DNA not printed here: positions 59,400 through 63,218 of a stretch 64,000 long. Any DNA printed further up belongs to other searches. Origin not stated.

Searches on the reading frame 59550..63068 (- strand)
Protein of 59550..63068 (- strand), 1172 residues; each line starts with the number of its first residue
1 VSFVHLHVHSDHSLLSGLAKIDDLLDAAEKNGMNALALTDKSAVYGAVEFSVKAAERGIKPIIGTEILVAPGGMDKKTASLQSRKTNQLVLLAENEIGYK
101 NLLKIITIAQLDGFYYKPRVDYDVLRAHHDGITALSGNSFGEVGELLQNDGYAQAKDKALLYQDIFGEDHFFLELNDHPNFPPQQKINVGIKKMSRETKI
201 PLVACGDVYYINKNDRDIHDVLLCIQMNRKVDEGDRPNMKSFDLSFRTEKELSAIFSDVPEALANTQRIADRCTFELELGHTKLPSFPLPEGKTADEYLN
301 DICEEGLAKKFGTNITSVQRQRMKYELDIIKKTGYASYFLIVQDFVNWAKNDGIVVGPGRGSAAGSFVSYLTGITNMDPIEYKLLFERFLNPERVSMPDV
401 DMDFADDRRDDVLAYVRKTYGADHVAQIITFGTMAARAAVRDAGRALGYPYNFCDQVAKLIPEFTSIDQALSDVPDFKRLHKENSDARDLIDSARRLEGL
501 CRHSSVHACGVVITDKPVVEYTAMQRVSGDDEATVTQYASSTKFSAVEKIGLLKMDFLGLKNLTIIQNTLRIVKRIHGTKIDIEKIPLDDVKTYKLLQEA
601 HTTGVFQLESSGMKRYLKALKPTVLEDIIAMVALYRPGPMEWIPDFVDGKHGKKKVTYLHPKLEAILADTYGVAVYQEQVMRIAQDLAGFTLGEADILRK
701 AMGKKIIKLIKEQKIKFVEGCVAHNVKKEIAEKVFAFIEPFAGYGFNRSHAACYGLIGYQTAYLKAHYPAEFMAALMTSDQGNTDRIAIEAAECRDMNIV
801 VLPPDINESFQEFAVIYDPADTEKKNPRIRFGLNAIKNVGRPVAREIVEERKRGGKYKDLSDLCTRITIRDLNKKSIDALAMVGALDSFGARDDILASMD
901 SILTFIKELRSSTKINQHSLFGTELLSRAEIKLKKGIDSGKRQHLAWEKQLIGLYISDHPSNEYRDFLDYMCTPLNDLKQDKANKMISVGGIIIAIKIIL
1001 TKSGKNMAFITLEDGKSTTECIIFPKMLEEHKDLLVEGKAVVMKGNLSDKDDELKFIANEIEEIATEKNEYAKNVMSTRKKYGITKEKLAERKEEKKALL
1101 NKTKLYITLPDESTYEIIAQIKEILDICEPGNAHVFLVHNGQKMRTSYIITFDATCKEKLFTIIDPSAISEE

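Call 81: search_protein_families(library=pfam, proteins=[window:59550-63068:-], max_evalue=0.0001)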
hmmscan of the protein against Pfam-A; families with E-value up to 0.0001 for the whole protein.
window:59550-63068:- (1172 aa): 5 families
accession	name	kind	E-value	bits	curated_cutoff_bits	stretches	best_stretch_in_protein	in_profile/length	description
PF07733.18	DNA_pol3_alpha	-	1.9e-97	326.4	23.9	1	297-559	1-260/260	Bacterial DNA polymerase III alpha NTPase domain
PF17657.6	DNA_pol3_finger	-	6.5e-65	217.9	22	1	562-725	1-166/166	Bacterial DNA polymerase III alpha subunit finger domain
PF02811.25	PHP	-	3.5e-49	167.7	26.4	1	5-178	1-164/164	PHP domain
PF14579.12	HHH_6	-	2.5e-26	92.1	25.6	1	799-891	2-85/90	Helix-hairpin-helix motif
PF01336.31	tRNA_anti-codon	-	1.8e-11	44.3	27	1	988-1064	2-75/75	OB-fold nucleic acid binding domain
